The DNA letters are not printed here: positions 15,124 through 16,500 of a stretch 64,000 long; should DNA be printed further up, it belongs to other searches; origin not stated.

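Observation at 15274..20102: Incomplete Sps/Pse-like sugar-nucleotide cassette with an Fe-ADH-like enzyme and two different cytidylyltransferase homologs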

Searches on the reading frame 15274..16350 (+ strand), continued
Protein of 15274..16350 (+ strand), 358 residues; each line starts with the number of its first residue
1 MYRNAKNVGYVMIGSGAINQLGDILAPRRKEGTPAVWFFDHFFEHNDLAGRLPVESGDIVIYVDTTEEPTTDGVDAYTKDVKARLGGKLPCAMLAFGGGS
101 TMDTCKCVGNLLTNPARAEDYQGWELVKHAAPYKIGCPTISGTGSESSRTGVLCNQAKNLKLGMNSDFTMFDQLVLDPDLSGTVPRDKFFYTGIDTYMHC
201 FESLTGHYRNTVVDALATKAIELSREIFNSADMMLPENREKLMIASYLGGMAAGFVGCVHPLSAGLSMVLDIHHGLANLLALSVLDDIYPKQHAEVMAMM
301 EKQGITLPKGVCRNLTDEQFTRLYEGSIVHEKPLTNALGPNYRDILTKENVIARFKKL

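Call 46: find_encoding_contigs(protein=P0130, flank=8000, max_places=1)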
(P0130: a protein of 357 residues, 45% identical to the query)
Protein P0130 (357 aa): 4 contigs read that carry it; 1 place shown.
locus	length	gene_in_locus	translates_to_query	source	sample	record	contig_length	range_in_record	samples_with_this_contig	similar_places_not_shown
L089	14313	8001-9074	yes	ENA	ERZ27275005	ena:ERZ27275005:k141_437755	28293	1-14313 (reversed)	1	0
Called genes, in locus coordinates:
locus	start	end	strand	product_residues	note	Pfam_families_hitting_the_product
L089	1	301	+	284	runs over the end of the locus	-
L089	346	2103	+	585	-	PF00664:ABC_membrane (weak), PF00005:ABC_tran, PF02463:SMC_N (weak), PF13555:AAA_29 (weak)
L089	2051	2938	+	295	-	PF01973:MptE-like (faint)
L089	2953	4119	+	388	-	PF01041:DegT_DnrJ_EryC1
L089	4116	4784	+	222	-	PF02348:CTP_transf_3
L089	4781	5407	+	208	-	PF08242:Methyltransf_12 (weak)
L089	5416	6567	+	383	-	-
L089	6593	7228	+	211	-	PF00117:GATase, PF01174:SNO (weak), PF07685:GATase_3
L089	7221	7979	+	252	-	PF00977:His_biosynth, PF01207:Dus (faint), PF02581:TMP-TENI (faint), PF03060:NMO (faint)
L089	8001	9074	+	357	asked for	PF00465:Fe-ADH, PF13685:Fe-ADH_2 (weak), PF25137:ADH_Fe_C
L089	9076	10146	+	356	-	-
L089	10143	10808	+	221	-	PF13641:Glyco_tranf_2_3 (weak), PF00535:Glycos_transf_2, PF10111:Glyco_tranf_2_2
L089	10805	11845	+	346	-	PF03102:NeuB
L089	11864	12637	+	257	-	PF02348:CTP_transf_3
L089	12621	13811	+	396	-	PF00266:Aminotran_5, PF01041:DegT_DnrJ_EryC1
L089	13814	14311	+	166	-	?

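Call 51: find_encoding_contigs(protein=P0137, flank=8000, max_places=1)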
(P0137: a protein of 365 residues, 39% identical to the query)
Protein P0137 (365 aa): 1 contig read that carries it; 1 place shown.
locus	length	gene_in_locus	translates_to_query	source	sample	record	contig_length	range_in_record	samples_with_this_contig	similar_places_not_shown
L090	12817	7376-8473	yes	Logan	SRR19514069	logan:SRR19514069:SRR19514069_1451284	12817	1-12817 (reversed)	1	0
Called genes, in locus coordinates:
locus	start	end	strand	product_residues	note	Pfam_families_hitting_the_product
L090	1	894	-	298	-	?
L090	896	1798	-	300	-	PF00535:Glycos_transf_2, PF10111:Glyco_tranf_2_2, PF13641:Glyco_tranf_2_3, PF13632:Glyco_trans_2_3 (faint)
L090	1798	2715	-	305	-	PF01370:Epimerase, PF16363:GDP_Man_Dehyd (weak)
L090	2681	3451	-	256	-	PF00483:NTP_transferase, PF12804:NTP_transf_3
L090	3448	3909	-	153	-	-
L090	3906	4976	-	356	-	PF01370:Epimerase, PF02719:Polysacc_synt_2, PF04321:RmlD_sub_bind (weak), PF16363:GDP_Man_Dehyd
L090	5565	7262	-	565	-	PF27859:LIC12162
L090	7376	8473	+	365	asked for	PF00465:Fe-ADH, PF25137:ADH_Fe_C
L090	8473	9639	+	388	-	PF01053:Cys_Met_Meta_PP (weak), PF01041:DegT_DnrJ_EryC1, PF01212:Beta_elim_lyase (faint)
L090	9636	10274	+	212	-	PF00535:Glycos_transf_2, PF10111:Glyco_tranf_2_2, PF13641:Glyco_tranf_2_3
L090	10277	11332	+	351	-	PF03102:NeuB, PF08666:SAF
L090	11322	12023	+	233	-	PF02348:CTP_transf_3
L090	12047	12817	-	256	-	?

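Call 52: find_encoding_contigs(protein=P0143, flank=8000, max_places=1)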
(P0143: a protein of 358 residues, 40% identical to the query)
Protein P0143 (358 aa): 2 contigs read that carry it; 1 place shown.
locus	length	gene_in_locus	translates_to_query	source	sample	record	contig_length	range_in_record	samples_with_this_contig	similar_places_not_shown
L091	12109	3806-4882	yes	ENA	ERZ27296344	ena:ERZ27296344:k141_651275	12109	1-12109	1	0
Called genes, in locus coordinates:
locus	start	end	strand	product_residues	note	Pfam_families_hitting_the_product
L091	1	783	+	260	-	?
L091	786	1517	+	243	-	PF02348:CTP_transf_3, PF12804:NTP_transf_3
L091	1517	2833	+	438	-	PF03721:UDPG_MGDP_dh_N, PF00984:UDPG_MGDP_dh, PF03720:UDPG_MGDP_dh_C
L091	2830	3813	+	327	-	PF01073:3Beta_HSD, PF01370:Epimerase, PF02719:Polysacc_synt_2, PF04321:RmlD_sub_bind (weak), PF07993:NAD_binding_4, PF16363:GDP_Man_Dehyd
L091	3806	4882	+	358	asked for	PF00465:Fe-ADH, PF25137:ADH_Fe_C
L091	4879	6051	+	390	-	PF01041:DegT_DnrJ_EryC1, PF00266:Aminotran_5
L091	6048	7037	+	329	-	PF04101:Glyco_tran_28_C (weak)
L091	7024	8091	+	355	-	PF03102:NeuB, PF08666:SAF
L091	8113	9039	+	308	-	-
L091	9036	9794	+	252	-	PF02348:CTP_transf_3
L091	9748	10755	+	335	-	PF01408:GFO_IDH_MocA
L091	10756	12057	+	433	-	PF01041:DegT_DnrJ_EryC1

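Call 53: find_encoding_contigs(protein=P0127, flank=8000, max_places=1)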
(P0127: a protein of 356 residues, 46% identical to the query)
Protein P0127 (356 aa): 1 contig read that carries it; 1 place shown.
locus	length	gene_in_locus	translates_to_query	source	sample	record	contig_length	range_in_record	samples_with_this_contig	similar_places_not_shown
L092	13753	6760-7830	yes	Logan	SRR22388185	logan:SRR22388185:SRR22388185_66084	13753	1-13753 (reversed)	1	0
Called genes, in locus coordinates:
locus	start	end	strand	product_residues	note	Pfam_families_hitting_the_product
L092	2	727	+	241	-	?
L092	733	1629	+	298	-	PF00535:Glycos_transf_2, PF10111:Glyco_tranf_2_2, PF13641:Glyco_tranf_2_3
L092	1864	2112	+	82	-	-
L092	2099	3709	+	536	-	PF02310:B12-binding (weak), PF04055:Radical_SAM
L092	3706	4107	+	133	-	PF01575:MaoC_dehydratas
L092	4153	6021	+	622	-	PF21211:FkbH_N (weak)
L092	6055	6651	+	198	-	PF00132:Hexapep, PF14602:Hexapep_2 (weak)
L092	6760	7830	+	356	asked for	PF00465:Fe-ADH, PF25137:ADH_Fe_C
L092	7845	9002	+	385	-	PF01053:Cys_Met_Meta_PP, PF00155:Aminotran_1_2, PF00266:Aminotran_5 (weak), PF01041:DegT_DnrJ_EryC1, PF01212:Beta_elim_lyase (weak)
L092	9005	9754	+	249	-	PF02348:CTP_transf_3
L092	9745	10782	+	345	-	PF03102:NeuB, PF08666:SAF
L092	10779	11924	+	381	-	PF02350:Epimerase_2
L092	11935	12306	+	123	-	PF00571:CBS (weak)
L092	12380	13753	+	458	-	?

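Call 64: find_encoding_contigs(protein=P0032, flank=6000, max_places=1)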
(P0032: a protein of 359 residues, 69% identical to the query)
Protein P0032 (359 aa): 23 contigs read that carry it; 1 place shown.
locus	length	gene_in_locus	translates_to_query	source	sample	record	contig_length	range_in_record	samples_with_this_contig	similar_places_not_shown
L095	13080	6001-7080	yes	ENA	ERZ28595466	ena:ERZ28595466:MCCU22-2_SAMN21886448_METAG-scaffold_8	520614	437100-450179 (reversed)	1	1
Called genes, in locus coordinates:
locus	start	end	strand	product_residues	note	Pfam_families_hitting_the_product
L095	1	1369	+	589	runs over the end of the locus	-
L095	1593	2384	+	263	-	PF03309:Pan_kinase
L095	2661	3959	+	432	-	PF03952:Enolase_N, PF00113:Enolase_C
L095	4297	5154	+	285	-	PF00763:THF_DHG_CYH, PF02882:THF_DHG_CYH_C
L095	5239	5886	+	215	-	PF05656:DUF805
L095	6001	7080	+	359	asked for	PF00465:Fe-ADH, PF25137:ADH_Fe_C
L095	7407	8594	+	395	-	PF00266:Aminotran_5, PF01041:DegT_DnrJ_EryC1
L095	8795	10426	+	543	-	PF02348:CTP_transf_3 (faint), PF12804:NTP_transf_3 (faint)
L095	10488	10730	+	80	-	-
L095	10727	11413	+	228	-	PF02348:CTP_transf_3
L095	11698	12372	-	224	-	PF00551:Formyl_trans_N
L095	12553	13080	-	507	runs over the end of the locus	PF00590:TP_methylase, PF02602:HEM4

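Call 70: search_protein_families(library=pfam, proteins=[L095:5239-5886:+, L095:10488-10730:+, L091:8113-9039:+, L087:12245-13441:+, L087:10374-11057:+, L089:9076-10146:+], max_evalue=0.01)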
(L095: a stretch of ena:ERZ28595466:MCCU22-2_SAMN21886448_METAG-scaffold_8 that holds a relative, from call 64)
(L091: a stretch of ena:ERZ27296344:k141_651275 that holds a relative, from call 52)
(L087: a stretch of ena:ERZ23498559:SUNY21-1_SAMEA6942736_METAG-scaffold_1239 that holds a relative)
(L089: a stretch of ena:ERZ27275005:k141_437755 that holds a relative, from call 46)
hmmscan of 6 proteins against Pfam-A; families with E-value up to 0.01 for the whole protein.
L095:5239-5886:+ (215 aa): 1 family
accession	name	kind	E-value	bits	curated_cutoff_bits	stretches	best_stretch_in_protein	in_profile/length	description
PF05656.20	DUF805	-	1.6e-21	77.3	25.7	1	15-138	1-111/111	Protein of unknown function (DUF805)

L095:10488-10730:+ (80 aa): 0 families

L091:8113-9039:+ (308 aa): 0 families

L087:12245-13441:+ (398 aa): 0 families

L087:10374-11057:+ (227 aa): 4 families
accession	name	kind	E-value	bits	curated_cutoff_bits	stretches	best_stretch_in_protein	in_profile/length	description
PF00535.33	Glycos_transf_2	-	2.7e-26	92.9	23.3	1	9-141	1-129/168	Glycosyl transferase family 2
PF13641.12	Glyco_tranf_2_3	-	5.6e-08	33.5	27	1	8-137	3-131/230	Glycosyltransferase like family 2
PF10111.15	Glyco_tranf_2_2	-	8.5e-08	32.4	27.3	1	10-141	2-138/276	Glycosyltransferase like family 2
PF03071.21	GNT-I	-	0.0057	15.9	25.4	0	3-68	90-155/434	GNT-I family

L089:9076-10146:+ (356 aa): 0 families

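Call 86: search_protein_families(library=ncbifam, proteins=[L087:15207-16889:+, L087:10374-11057:+, L091:6048-7037:+, L091:7024-8091:+, L092:10779-11924:+, L092:9745-10782:+], max_evalue=0.001)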
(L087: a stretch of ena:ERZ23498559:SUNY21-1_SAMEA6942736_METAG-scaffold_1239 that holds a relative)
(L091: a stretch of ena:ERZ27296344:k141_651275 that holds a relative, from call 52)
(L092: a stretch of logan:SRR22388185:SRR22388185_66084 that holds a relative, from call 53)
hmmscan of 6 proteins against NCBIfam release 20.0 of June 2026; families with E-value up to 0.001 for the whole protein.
L087:15207-16889:+ (560 aa): 1 family
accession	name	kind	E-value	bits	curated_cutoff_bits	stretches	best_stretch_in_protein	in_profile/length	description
TIGR04331.1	o_ant_LIC12162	subfamily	2.2e-98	330.5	225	1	9-545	40-576/585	LIC12162 family transferase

L087:10374-11057:+ (227 aa): 22 families
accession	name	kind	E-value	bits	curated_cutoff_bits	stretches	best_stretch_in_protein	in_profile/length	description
NF007482.0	PRK10073.1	equivalog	4.4e-19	68.7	423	1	1-139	1-134/334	glycosyltransferase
NF053739.1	GlytfEpsEBac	equivalog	5e-19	68.3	450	1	7-203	2-209/265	glycosyltransferase EpsE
NF047683.1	TeichurnBiosyTuaG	equivalog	9.2e-19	68.1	400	1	1-140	1-136/252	teichuronic acid biosynthesis protein TuaG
TIGR03937.1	PgaC_IcaA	equivalog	8e-17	61.3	422.3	1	3-124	42-160/407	poly-beta-1,6-N-acetyl-D-glucosamine synthase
NF041875.1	EPS_EpsD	equivalog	1.6e-14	54.1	370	1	8-110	1-100/325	exopolysaccharide biosynthesis glycosyltransferase EpsD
TIGR03111.1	glyc2_xrt_Gpos1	hypoth_equivalog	4.6e-13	48.8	363.95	1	3-126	46-168/439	TIGR03111 family XrtG-associated glycosyltransferase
NF007453.0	PRK10018.1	equivalog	2.5e-11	43.8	382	1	2-127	2-125/280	colanic acid biosynthesis glycosyltransferase WcaA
TIGR04017.1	WcaA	equivalog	3.5e-10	40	495.75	1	5-128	4-125/279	colanic acid biosynthesis glycosyltransferase WcaA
TIGR04440.1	glyco_TIGR04440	domain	1.8e-08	34.4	70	1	7-143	1-135/215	TIGR00180 family glycosyltransferase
NF050050.1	ProtGlycPglI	equivalog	6e-08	32.4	500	1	6-113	2-107/306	GalNAc(5)-diNAcBac-PP-undecaprenol beta-1,3-glucosyltransferase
TIGR03965.1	mycofact_glyco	equivalog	8.2e-08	31.5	280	1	4-116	72-181/467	mycofactocin biosynthesis glycosyltransferase MftF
NF038302.1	EPS_HpsE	equivalog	1.2e-07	31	300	1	7-123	2-120/307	hormogonium polysaccharide biosynthesis glycosyltransferase HpsE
TIGR03469.1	HpnB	hypoth_equivalog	3.1e-07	29.8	379.25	1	6-54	44-91/386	hopene-associated glycosyltransferase HpnB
NF047588.1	GlcsyltransPgfSStrep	equivalog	4.3e-07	29.4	500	1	7-100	2-96/308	glycosyltransferase PgfS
TIGR04242.1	nodulat_NodC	equivalog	1.6e-06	27.4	550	1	5-111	47-153/395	chitooligosaccharide synthase NodC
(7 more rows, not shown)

L091:6048-7037:+ (329 aa): 2 families
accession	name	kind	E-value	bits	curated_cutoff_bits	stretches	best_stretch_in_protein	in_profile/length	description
TIGR03590.1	PseG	equivalog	6.8e-31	107.9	153.55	1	11-257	8-268/280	UDP-2,4-diacetamido-2,4,6-trideoxy-beta-L-altropyranose hydrolase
TIGR01133.1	murG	equivalog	6e-05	22.2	250.25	1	208-323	233-351/353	undecaprenyldiphospho-muramoylpentapeptide beta-N-acetylglucosaminyltransferase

L091:7024-8091:+ (355 aa): 2 families
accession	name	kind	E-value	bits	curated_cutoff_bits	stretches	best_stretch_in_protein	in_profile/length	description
TIGR03569.1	NeuB_NnaB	equivalog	3.2e-98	328.8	399.65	1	23-346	2-329/329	N-acetylneuraminate synthase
TIGR03586.1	PseI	equivalog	2.9e-70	237.1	340.25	1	22-343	2-324/327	pseudaminic acid synthase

L092:10779-11924:+ (381 aa): 3 families
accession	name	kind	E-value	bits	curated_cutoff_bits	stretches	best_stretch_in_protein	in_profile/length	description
TIGR03568.1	NeuC_NnaA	equivalog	1.3e-113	379.6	235.9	1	4-365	1-365/365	UDP-N-acetylglucosamine 2-epimerase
TIGR00236.1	wecB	equivalog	4.5e-27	95.2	210.15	1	5-367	2-364/366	non-hydrolyzing UDP-N-acetylglucosamine 2-epimerase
NF010135.0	PRK13609.1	equivalog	0.00011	21.3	500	1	148-289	149-281/388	diglucosyl diacylglycerol synthase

L092:9745-10782:+ (345 aa): 2 families
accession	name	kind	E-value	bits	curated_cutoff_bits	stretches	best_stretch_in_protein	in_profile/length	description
TIGR03569.1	NeuB_NnaB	equivalog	3.2e-95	319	399.65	1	19-337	1-328/329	N-acetylneuraminate synthase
TIGR03586.1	PseI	equivalog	3e-70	237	340.25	1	19-335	2-324/327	pseudaminic acid synthase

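Call 87: search_solved_structures(query=L086:6646-7839:+, max_evalue=1e-30)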
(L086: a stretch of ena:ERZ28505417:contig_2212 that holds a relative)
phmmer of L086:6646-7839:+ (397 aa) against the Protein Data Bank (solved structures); distinct sequences matched with E-value up to 1e-30: 41.
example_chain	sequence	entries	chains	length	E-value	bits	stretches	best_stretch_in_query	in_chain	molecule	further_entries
5k8b_A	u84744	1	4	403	2.2e-171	573.6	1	1-389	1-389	8-amino-3,8-dideoxy-alpha-D-manno-octulosonate transaminase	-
7b0m_AAA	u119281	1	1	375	1.1e-47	166.3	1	41-287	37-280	Sugar aminotransferase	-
1mdo_A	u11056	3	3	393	4.9e-46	160.9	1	39-273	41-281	ArnB aminotransferase | UDP-4-amino-4-deoxy-L-arabinose--oxoglutarate aminotransferase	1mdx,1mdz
5w70_A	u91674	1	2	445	1.2e-45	159.7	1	26-278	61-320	L-glutamine:2-deoxy-scyllo-inosose aminotransferase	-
4oca_A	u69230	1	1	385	3.4e-45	158.2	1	39-273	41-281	UDP-4-amino-4-deoxy-L-arabinose--oxoglutarate aminotransferase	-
3nu7_A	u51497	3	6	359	1e-43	153.3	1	41-263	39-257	Aminotransferase WbpE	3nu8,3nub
3nyu_A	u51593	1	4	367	1.1e-43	153.2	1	41-263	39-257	Aminotransferase WbpE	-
8gyh_B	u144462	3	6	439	1.4e-43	152.9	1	10-278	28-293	DegT/DnrJ/EryC1/StrS family aminotransferase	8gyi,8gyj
7l7x_AAA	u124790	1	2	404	1.9e-43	152.4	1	38-253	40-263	DegT/DnrJ/EryC1/StrS aminotransferase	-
3bn1_A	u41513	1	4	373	5e-43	151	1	42-260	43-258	Perosamine synthetase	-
3dr7_A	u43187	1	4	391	5.7e-43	150.8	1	42-260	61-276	Putative perosamine synthetase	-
3nys_A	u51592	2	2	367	7.2e-43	150.5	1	41-263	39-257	Aminotransferase WbpE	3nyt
3dr4_A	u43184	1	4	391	3.9e-42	148.1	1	42-260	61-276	Putative perosamine synthetase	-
1b9h_A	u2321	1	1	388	1e-41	146.7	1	33-275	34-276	PROTEIN (3-AMINO-5-HYDROXYBENZOIC ACID SYNTHASE)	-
1b9i_A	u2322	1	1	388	1e-41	146.7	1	33-275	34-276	PROTEIN (3-AMINO-5-HYDROXYBENZOIC ACID SYNTHASE)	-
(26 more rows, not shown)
